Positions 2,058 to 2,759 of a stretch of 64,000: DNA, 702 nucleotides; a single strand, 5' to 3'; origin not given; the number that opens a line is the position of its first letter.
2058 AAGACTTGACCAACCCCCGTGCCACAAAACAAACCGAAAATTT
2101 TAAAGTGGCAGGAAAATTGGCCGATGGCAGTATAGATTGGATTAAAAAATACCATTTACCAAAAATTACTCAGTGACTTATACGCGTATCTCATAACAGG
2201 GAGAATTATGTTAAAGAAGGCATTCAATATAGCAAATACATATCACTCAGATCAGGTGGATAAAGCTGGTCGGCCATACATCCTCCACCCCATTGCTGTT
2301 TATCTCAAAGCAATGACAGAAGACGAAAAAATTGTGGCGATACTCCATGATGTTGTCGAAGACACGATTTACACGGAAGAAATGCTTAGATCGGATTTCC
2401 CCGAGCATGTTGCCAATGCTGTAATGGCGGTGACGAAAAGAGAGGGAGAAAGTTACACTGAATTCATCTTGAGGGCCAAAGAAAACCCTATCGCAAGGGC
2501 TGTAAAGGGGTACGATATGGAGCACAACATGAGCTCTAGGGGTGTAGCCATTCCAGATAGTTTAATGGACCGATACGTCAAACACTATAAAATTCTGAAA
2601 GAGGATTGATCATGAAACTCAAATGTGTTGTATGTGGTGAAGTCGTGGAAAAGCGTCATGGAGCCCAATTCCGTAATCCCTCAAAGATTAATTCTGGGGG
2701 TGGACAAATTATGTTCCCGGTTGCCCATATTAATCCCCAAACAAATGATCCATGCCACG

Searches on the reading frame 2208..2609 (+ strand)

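Call 3: search_protein_families(library=pfam, proteins=[window:2208-2609:+], max_evalue=0.01)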
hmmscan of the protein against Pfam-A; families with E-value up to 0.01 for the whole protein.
window:2208-2609:+ (133 aa): 2 families
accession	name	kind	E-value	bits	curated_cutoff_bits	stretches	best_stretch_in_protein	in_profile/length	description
PF13328.12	HD_4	-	1.1e-07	32.1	27.2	1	5-80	1-79/156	HD domain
PF01966.28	HD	-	0.0047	17.6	22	1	27-82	13-73/116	HD domain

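Call 4: search_protein_families(library=ncbifam, proteins=[window:2208-2609:+], max_evalue=0.01)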
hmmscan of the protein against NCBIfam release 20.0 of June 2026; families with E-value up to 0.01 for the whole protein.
window:2208-2609:+ (133 aa): 2 families
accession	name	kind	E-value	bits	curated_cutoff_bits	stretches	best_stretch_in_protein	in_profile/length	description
TIGR00691.1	spoT_relA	subfamily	6e-19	67.8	499.2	1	5-84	1-84/687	RelA/SpoT family protein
NF008303.0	PRK11092.1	equivalog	2.7e-12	45.7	947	1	2-79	23-104/702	bifunctional GTP diphosphokinase/guanosine-3',5'-bis pyrophosphate 3'-pyrophosphohydrolase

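Call 70: search_protein_families(library=phrogs, proteins=[window:2208-2609:+], max_evalue=0.001)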
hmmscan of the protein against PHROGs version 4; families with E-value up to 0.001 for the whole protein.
window:2208-2609:+ (133 aa): 3 families
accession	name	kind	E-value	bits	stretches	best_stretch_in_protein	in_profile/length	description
phrog_990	-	other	3.8e-41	142.6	1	1-132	154-293/374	metal-dependent phosphohydrolase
phrog_30929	-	unknown function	1e-09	38.8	1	4-113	240-353/413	-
phrog_15275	-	unknown function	4.1e-08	34.2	1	3-114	31-155/223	-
